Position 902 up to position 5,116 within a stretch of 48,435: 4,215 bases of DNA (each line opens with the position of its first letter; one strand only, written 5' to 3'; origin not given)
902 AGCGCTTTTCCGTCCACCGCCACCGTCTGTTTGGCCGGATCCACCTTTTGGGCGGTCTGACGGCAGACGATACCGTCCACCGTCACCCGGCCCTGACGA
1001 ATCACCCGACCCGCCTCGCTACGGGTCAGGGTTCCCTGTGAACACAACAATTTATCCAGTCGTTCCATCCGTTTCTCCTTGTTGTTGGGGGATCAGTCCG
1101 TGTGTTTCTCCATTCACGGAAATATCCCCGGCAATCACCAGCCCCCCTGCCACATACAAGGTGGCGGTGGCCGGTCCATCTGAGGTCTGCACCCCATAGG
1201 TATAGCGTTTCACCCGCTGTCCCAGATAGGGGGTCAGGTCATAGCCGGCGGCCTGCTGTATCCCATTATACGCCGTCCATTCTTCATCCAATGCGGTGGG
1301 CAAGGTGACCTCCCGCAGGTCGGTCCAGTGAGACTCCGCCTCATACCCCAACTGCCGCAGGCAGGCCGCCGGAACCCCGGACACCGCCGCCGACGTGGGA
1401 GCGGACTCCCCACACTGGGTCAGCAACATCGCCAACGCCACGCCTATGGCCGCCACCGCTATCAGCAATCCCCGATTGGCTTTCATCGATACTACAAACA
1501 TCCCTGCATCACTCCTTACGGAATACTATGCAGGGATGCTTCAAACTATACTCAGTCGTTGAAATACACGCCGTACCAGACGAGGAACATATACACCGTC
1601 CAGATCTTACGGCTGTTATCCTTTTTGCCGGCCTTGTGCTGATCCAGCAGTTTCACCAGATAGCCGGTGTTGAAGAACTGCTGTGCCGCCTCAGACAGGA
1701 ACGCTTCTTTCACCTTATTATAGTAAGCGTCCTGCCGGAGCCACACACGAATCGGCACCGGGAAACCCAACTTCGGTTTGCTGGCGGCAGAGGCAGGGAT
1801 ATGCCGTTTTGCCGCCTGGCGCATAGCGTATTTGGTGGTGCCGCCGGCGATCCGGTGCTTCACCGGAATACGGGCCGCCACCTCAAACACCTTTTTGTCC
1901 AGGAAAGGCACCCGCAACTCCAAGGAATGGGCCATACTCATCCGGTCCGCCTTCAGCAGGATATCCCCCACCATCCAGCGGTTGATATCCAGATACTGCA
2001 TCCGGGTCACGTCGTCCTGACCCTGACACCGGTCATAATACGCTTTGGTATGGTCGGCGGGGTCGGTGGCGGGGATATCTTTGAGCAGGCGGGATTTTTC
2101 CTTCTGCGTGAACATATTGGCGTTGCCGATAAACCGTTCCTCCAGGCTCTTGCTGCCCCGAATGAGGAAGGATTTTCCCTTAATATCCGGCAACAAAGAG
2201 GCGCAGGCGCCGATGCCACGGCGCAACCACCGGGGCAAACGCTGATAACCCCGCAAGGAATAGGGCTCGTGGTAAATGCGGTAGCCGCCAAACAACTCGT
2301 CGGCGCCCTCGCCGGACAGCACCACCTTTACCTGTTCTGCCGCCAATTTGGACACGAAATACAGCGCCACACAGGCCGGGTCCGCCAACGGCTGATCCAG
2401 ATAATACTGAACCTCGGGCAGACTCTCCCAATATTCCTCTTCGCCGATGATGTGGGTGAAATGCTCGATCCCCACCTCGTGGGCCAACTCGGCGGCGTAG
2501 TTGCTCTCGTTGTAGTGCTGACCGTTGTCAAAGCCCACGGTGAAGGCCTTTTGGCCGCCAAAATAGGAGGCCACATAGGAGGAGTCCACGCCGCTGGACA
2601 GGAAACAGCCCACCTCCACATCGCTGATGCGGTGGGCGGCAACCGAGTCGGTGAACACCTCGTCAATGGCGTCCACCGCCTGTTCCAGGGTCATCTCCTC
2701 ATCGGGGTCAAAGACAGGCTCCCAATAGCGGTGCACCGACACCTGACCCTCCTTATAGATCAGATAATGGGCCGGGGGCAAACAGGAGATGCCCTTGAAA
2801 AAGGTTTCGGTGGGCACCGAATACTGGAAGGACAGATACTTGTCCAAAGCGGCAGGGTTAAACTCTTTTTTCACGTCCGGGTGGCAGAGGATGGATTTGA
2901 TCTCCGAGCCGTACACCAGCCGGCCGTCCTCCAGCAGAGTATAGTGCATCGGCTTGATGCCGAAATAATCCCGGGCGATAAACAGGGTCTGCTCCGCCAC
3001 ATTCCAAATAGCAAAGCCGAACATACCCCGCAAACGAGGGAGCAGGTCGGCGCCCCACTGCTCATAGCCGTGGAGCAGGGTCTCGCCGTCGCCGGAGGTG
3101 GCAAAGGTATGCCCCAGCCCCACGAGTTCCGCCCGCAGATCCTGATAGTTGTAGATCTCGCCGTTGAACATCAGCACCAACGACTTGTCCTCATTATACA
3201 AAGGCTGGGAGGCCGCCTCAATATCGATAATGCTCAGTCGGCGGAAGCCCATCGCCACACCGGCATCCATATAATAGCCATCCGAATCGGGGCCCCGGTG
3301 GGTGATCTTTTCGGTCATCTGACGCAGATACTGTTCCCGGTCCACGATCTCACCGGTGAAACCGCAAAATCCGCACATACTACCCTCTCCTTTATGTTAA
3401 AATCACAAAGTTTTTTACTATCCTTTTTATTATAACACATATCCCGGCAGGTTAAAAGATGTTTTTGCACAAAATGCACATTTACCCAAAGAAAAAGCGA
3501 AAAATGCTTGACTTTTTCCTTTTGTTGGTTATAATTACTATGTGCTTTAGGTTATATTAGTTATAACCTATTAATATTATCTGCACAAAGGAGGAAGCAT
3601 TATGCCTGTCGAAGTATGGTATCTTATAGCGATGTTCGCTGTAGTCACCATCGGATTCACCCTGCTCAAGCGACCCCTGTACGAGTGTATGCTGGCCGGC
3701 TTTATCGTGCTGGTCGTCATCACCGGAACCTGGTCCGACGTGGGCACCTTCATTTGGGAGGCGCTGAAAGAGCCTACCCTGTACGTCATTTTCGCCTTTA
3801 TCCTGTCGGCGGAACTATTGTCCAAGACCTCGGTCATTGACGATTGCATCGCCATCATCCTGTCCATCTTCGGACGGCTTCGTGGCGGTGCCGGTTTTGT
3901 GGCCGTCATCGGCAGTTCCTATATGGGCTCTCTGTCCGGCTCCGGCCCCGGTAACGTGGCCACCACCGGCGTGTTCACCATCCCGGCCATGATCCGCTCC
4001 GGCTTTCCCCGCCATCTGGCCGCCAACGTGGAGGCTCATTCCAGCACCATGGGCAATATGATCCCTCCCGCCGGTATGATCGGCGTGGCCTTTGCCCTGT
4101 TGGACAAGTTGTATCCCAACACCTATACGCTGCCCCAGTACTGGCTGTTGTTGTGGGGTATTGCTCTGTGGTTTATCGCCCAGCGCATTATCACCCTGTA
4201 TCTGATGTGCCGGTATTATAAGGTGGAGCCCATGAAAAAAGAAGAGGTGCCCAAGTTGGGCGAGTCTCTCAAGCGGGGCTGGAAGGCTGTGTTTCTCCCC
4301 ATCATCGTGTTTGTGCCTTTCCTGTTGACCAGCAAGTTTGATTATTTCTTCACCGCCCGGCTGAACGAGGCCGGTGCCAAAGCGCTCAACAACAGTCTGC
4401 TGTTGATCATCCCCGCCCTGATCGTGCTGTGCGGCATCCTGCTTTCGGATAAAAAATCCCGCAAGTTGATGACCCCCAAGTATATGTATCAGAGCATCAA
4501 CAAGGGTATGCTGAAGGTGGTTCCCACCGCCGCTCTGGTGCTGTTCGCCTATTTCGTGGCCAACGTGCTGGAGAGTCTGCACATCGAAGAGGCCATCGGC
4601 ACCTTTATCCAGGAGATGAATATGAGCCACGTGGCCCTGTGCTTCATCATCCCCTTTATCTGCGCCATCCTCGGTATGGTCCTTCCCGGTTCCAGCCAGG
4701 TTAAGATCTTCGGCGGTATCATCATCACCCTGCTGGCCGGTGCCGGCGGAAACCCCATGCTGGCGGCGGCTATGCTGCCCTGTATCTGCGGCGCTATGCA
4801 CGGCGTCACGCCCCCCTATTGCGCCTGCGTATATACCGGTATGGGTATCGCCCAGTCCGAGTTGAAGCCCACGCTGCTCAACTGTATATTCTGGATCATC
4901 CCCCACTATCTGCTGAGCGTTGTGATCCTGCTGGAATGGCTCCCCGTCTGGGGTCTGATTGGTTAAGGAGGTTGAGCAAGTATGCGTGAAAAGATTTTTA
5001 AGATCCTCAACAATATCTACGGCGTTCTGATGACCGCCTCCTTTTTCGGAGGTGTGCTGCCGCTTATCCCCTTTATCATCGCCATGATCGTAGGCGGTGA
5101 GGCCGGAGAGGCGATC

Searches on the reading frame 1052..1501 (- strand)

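Call 6: search_protein_families(library=pfam, proteins=[window:1052-1501:-], max_evalue=0.01)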
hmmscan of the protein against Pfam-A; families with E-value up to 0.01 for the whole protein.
window:1052-1501:- (149 aa): 1 family
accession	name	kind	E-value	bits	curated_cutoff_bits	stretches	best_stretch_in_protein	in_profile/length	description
PF16112.10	DUF4830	-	3.8e-19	69.3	23.5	1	48-127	2-84/84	Domain of unknown function (DUF4830)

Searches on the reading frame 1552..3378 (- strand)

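Call 48: search_protein_families(library=pfam, proteins=[window:1552-3378:-], max_evalue=0.0001)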
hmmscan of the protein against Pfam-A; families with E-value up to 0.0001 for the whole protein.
window:1552-3378:- (608 aa): 3 families
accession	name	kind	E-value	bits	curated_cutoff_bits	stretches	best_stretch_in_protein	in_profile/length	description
PF00733.27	Asn_synthase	-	2.9e-95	320.4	21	1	238-602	2-353/354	Asparagine synthase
PF13537.11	GATase_7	-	5.9e-41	139.8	25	1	46-164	2-122/123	Glutamine amidotransferase domain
PF13522.11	GATase_6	-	2.5e-37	128.3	27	1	30-159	1-130/130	Glutamine amidotransferase domain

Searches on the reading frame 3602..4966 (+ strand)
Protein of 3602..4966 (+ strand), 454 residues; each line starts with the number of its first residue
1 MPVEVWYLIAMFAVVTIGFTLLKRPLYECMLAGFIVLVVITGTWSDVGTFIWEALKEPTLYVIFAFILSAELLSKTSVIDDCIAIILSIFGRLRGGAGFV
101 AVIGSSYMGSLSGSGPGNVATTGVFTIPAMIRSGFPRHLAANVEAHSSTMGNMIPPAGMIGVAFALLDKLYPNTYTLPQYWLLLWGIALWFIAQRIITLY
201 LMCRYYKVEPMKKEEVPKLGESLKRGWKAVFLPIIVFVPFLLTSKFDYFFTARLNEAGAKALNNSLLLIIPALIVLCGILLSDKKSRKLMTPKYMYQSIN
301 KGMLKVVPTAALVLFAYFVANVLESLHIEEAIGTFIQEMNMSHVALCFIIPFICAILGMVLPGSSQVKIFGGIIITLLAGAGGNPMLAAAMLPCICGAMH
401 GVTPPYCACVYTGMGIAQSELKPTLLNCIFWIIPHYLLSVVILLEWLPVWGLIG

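Call 6: search_protein_families(library=pfam, proteins=[window:3602-4966:+], max_evalue=0.01)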
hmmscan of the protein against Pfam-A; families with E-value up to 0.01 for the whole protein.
window:3602-4966:+ (454 aa): 1 family
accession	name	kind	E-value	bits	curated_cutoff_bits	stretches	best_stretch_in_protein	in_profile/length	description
PF06808.19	DctM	-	3.7e-46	158.2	23.8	1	15-447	3-410/413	Tripartite ATP-independent periplasmic transporter, DctM component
